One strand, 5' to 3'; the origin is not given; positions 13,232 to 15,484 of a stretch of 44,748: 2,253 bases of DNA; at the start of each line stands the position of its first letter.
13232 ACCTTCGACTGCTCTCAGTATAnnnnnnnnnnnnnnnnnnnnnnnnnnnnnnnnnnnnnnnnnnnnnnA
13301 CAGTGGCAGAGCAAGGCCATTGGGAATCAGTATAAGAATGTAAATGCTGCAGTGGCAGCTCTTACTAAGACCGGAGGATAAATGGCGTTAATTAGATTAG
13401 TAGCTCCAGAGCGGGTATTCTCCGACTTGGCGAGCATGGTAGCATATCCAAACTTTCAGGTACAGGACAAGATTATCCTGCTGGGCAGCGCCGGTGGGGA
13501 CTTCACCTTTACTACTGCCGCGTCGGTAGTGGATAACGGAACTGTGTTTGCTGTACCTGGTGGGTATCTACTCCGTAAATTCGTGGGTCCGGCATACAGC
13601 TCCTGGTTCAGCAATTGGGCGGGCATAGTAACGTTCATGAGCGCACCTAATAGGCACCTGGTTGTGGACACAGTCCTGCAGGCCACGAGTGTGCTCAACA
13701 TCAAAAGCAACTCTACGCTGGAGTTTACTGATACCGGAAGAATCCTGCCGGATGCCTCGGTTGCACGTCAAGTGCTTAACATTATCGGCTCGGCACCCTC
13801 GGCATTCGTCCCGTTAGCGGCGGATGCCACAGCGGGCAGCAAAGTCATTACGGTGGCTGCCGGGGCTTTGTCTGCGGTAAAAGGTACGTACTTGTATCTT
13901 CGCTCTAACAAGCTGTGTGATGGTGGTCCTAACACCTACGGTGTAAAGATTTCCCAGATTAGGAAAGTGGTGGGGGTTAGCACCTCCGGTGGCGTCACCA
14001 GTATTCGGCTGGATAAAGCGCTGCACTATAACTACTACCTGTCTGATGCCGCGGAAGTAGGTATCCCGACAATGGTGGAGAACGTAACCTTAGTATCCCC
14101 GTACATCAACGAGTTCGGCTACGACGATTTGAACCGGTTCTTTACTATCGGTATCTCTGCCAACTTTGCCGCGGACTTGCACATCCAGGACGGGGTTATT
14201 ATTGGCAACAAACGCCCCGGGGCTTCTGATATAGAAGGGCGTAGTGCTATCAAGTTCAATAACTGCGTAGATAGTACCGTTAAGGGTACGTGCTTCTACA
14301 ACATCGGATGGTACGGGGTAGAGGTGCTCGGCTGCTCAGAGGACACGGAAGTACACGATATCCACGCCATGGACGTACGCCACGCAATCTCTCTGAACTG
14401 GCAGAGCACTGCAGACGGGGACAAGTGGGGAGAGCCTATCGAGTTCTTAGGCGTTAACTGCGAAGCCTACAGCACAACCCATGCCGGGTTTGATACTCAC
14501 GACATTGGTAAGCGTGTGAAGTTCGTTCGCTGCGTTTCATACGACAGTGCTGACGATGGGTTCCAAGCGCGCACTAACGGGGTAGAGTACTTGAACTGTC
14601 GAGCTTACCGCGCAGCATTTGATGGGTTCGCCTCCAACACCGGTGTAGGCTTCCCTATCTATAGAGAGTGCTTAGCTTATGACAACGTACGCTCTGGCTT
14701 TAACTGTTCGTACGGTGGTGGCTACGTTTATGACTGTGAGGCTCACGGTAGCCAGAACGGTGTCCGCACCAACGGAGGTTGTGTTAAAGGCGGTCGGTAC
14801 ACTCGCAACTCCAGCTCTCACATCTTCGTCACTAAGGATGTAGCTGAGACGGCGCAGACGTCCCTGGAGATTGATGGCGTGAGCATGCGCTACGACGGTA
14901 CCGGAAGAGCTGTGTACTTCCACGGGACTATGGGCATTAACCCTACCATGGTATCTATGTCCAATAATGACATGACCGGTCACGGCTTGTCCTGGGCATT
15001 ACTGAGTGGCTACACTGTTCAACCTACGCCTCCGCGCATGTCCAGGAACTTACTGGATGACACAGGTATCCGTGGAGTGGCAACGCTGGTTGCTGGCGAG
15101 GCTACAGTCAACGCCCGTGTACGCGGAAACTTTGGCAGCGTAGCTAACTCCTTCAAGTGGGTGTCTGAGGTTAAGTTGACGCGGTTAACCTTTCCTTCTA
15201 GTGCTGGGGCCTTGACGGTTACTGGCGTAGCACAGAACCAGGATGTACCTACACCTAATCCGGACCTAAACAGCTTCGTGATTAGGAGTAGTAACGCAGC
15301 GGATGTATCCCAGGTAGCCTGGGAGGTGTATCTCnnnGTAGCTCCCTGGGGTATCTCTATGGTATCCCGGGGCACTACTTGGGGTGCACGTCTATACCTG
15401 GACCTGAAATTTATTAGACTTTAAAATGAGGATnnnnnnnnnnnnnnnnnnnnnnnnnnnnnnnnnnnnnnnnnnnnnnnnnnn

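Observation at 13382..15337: Large tailspike/depolymerase candidate encoded after the lysis cassette, away from the other tail genes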

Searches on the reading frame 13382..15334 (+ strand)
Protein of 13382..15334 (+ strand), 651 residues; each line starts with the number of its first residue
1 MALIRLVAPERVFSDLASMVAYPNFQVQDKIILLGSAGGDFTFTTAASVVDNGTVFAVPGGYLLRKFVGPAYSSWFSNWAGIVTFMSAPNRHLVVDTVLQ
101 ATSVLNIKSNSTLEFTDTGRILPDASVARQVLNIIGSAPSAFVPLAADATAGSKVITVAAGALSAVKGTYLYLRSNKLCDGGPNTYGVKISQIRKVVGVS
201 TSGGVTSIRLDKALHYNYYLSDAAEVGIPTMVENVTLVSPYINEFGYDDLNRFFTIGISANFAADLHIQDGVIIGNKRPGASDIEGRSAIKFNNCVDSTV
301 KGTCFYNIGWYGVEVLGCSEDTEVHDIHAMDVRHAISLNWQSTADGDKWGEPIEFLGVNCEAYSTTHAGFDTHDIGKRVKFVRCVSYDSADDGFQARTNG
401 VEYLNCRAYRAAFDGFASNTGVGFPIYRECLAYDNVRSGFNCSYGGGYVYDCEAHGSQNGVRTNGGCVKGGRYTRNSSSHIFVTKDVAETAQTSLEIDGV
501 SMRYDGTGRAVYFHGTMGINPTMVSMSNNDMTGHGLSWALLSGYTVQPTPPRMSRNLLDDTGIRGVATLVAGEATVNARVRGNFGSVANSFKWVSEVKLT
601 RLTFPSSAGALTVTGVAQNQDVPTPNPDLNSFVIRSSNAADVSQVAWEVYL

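Call 6: search_protein_families(library=pfam, proteins=[window:13382-15334:+], max_evalue=0.01)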
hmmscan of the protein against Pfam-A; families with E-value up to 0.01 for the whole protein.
window:13382-15334:+ (651 aa): 4 families
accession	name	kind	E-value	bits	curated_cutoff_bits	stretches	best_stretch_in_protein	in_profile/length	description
PF24145.1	K1-lyase_N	-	9e-40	135.1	27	1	1-71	1-72/72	K1 capsule-specific polysaccharide lyase, N-terminal domain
PF24149.1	K1-lyase_Rider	-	2.8e-37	127.4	27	1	142-230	2-89/89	K1 capsule-specific polysaccharide lyase, Rider domain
PF24146.1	K1-lyase_C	-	2.1e-16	60.6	27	1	563-649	3-69/70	K1 capsule-specific polysaccharide lyase, C-terminal domain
PF13229.12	Beta_helix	-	0.00053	20.1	25.9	0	359-467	38-148/158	Right handed beta helix region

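Call 7: search_solved_structures(query=window:13382-15334:+, show_alignments=1)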
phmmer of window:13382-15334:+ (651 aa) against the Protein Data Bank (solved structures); distinct sequences matched with E-value up to 0.001: 2.
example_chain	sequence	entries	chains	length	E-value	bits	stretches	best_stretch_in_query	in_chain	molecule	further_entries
7w1c_A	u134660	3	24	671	0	1433.3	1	1-651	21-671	K1 LYASE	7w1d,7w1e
9k4a_A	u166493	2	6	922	1.1e-91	311.3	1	46-650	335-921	Depolymerase, capsule K1-specific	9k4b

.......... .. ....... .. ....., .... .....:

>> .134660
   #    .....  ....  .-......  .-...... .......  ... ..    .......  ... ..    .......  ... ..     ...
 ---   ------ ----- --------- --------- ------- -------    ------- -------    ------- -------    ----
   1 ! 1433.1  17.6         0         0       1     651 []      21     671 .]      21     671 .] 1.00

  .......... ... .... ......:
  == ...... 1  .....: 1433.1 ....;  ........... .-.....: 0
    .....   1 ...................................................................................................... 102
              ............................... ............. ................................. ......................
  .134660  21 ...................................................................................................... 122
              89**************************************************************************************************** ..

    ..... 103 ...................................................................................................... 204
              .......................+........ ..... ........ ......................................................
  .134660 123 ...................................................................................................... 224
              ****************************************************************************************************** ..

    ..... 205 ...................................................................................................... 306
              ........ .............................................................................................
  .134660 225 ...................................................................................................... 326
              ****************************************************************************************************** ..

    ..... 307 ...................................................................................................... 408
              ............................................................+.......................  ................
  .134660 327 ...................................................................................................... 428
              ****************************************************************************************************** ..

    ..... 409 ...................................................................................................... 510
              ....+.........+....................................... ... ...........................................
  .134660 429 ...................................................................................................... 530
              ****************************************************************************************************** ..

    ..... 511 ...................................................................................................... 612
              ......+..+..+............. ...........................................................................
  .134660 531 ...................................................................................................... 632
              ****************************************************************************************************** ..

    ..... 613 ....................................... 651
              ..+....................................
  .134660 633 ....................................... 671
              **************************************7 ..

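Call 24: search_protein_families(library=phrogs, proteins=[window:13382-15334:+], max_evalue=0.001)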
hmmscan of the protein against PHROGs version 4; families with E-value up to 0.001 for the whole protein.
window:13382-15334:+ (651 aa): 1 family
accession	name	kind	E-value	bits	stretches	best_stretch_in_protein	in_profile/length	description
phrog_18512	-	tail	0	1334.7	1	1-651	1-651/651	tail fiber protein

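Call 35: list_cluster_members(proteins=[window:13382-15334:+, window:7790-9412:+])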
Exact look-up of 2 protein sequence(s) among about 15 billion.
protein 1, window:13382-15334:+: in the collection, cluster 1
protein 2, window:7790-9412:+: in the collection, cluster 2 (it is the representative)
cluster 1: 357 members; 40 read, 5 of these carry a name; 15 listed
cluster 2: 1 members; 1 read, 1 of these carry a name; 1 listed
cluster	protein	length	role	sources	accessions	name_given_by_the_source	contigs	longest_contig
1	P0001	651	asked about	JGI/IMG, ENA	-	hypothetical protein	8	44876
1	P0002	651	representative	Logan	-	-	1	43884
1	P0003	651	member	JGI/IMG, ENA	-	hypothetical protein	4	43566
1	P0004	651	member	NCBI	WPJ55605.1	hypothetical protein RCIP0094_00007 [Klebsiella phage RCIP0094]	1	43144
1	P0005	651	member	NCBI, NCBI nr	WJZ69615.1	hypothetical protein [Klebsiella phage pKP-M212-2.1]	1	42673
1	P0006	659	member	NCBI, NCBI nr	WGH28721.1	tail fiber protein [Klebsiella virus 2019KP1]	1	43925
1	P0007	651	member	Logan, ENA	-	-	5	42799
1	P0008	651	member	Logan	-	-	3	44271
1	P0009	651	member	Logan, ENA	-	-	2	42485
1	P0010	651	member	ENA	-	-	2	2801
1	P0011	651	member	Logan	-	-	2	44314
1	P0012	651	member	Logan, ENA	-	-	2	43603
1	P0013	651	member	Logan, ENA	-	-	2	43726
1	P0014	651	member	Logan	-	-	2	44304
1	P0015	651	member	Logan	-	-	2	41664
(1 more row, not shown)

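Call 43: search_dna_similar(query=window:13382-15334:+, collection=phages, mode=protein, max_rows=45, rows=spread, max_evalue=0.00001)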
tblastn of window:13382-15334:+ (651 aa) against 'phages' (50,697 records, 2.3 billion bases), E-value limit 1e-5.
Records with a match: 84; places in all: 88; records where one place covers at least 80% of the query: 80.
Best place of each record, by identity: 95-99% 51; 60-80% 2; <60% 31.
By first word of the organism name: Klebsiella 80; Acinetobacter 1; Stenotrophomonas 1; Serratia 1; Proteus 1.
By host as written in the record: Klebsiella pneumoniae 43; - 9; Klebsiella pneumoniae ATCC 700603 5; Klebsiella variicola 3; Klebsiella pneumoniae CRKP-P4 (carbapenem-resistant) 2; Klebsiella pneumoniae KP670 2; Klebsiella pneumoniae B-7850 2; Klebsiella pneumoniae KLEB009 2; and 16 more.
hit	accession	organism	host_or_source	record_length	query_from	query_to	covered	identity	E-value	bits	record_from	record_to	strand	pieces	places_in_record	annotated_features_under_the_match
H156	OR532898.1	Klebsiella phage RCIP0104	Klebsiella pneumoniae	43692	1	651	100%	97.8%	0e+0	1286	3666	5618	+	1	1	hypothetical protein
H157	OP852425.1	Klebsiella phage BUCT631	Klebsiella pneumoniae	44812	1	651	100%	97.5%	0e+0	1276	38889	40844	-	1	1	tail spike protein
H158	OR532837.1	Klebsiella phage RCIP0043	Klebsiella pneumoniae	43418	1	651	100%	97.5%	0e+0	1280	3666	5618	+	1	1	hypothetical protein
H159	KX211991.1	Klebsiella phage KpV475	Klebsiella pneumoniae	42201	1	651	100%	97.4%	0e+0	1280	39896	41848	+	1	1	hypothetical protein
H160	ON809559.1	Klebsiella phage pKp11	Klebsiella pneumoniae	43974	1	651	100%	97.4%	0e+0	1278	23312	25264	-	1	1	hypothetical protein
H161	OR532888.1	Klebsiella phage RCIP0094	Klebsiella pneumoniae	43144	1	651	100%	97.4%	0e+0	1278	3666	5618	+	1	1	hypothetical protein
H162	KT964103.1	Klebsiella phage KpV41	Klebsiella pneumoniae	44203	1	651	100%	97.2%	0e+0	1276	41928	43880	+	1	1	hypothetical protein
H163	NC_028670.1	Klebsiella phage KpV41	Klebsiella pneumoniae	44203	1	651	100%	97.2%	0e+0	1276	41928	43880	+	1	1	tail fiber protein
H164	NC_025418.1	Klebsiella phage NTUH-K2044-K1-1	-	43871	1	651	100%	97.2%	0e+0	1276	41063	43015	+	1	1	tail fiber protein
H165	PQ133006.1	Klebsiella phage Henu1_1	Klebsiella pneumoniae ATCC 700603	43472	1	651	100%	97.1%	0e+0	1278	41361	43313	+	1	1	tail spike protein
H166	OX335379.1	Klebsiella phage cp48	Sewage and Seine river water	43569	1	651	100%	97.1%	0e+0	1274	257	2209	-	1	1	record has no annotation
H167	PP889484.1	Klebsiella phage phi1_146034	Klebsiella pneumoniae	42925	1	651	100%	97.1%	0e+0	1273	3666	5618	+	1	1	tail fiber protein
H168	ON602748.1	Klebsiella phage VLCpiA1c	Klebsiella pneumoniae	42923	1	651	100%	96.9%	0e+0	1274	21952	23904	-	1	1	tail fiber protein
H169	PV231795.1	Klebsiella phage henu-LMZ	Klebsiella pneumoniae Kp1049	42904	1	651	100%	96.9%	0e+0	1270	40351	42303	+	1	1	tail spike protein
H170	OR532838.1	Klebsiella phage RCIP0044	Klebsiella pneumoniae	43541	1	651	100%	96.9%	0e+0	1269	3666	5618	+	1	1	hypothetical protein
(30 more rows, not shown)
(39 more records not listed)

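Call 50: predict_structure(alignment_id=A1)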
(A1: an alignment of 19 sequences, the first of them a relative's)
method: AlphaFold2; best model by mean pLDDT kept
length: 541 residues; sequences in the alignment: 19
mean_pLDDT: 61.3   pTM: 0.30
mean pLDDT of the five models: 61.3, 56.6, 54.0, 49.9, 49.1
residues with pLDDT >= 90: 75; 70-90: 165; 50-70: 73; < 50: 228
segments of 3 or more residues with pLDDT < 50: 1-3, 68-125, 177-194, 257-272, 292-373, 375-419
pLDDT, mean of each block of 10 residues (from residue 1): 71 93 74 86 90 93 64 31 31 37 39 35 47 56 66 76 74 52 36 62 88 73 69 83 86 60 40 52 56 42 35 33 33 33 32 31 35 44 44 35 31 39 79 92 91 83 90 91 77 80 76 89 93 85 55
secondary structure, 60 per line:
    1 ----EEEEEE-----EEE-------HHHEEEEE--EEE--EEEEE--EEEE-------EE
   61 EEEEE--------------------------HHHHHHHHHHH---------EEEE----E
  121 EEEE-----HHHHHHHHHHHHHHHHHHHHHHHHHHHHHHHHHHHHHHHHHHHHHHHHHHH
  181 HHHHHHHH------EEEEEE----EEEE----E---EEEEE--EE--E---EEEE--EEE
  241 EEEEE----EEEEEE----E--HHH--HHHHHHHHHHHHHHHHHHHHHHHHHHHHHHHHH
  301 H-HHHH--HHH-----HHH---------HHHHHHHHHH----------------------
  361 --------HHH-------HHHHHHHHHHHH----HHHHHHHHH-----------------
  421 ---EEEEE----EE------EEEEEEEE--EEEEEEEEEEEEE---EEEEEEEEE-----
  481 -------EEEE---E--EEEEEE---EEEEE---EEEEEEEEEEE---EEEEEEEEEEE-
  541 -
elements in order: E5-10 E16-18 E29-33 E36-38 E41-45 E48-51 E59-65 H92-102 E112-115 E120-124 H130-188 E195-200 E205-208 E217-221 E232-235 E238-245 E250-255 H268-301 H303-306 H329-338 H379-390 H395-403 E424-428 E441-448 E451-463 E467-475 E488-491 E498-503 E507-511 E515-525 E529-539

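Call 52: fold_search(model_id=the predicted structure, library=pdb)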
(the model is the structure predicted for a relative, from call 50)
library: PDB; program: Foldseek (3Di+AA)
matches with E <= 10: 1443; with E <= 0.001: 41
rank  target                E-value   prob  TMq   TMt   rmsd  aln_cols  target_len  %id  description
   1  8es4_F                5.3e-12  1.00  0.12  0.44  15.6       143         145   55  Focused reconstruction of HRP29 tail (released 2023-10-18)
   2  8es4_H                2.9e-08  1.00  0.10  0.39  15.9       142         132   53  Focused reconstruction of HRP29 tail (released 2023-10-18)
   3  9k09_A                9.1e-08  1.00  0.19  0.26  55.4       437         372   13  Cyanophage A4 portal-tail complex (released 2025-04-09)
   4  8vbx_S                2.8e-06  1.00  0.12  0.39  16.8       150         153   29  C6 nozzle and fibre complex of the mature bacteriophage PhiM1 particle (released 2024-10-23)
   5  8vbx_G                1.2e-05  1.00  0.11  0.35  17.2       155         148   30  C6 nozzle and fibre complex of the mature bacteriophage PhiM1 particle (released 2024-10-23)
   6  7y22_e                1.4e-05  1.00  0.13  0.36  20.1       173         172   24  CryoEM structure of Klebsiella phage Kp7 tail complex applied with C6 symmetry (released 2023-06-14)
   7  2wq4_B                3.5e-05  1.00  0.17  0.59   4.3       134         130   15  N-terminal domain of BC2L-C Lectin from Burkholderia cenocepacia (released 2010-01-12)
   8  1wce_B                8.3e-05  1.00  0.17  0.21   5.0       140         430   11  Crystal structure of the T13 IBDV viral particle reveals a missing link in icosahedral viruses evolution (released 2005-04-06)
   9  1wce_J                9.3e-05  1.00  0.17  0.21   5.0       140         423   11  Crystal structure of the T13 IBDV viral particle reveals a missing link in icosahedral viruses evolution (released 2005-04-06)
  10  1wce_H                1.2e-04  1.00  0.17  0.21   5.0       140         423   11  Crystal structure of the T13 IBDV viral particle reveals a missing link in icosahedral viruses evolution (released 2005-04-06)
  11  1wce_D                1.2e-04  1.00  0.17  0.21   5.0       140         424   11  Crystal structure of the T13 IBDV viral particle reveals a missing link in icosahedral viruses evolution (released 2005-04-06)
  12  1wce_G                1.3e-04  1.00  0.17  0.21   5.0       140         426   11  Crystal structure of the T13 IBDV viral particle reveals a missing link in icosahedral viruses evolution (released 2005-04-06)
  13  1wce_E                1.3e-04  1.00  0.17  0.21   5.0       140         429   11  Crystal structure of the T13 IBDV viral particle reveals a missing link in icosahedral viruses evolution (released 2005-04-06)
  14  1wce_F                1.3e-04  1.00  0.17  0.20   5.0       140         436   11  Crystal structure of the T13 IBDV viral particle reveals a missing link in icosahedral viruses evolution (released 2005-04-06)
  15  1wce_K                1.4e-04  1.00  0.17  0.21   5.0       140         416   11  Crystal structure of the T13 IBDV viral particle reveals a missing link in icosahedral viruses evolution (released 2005-04-06)
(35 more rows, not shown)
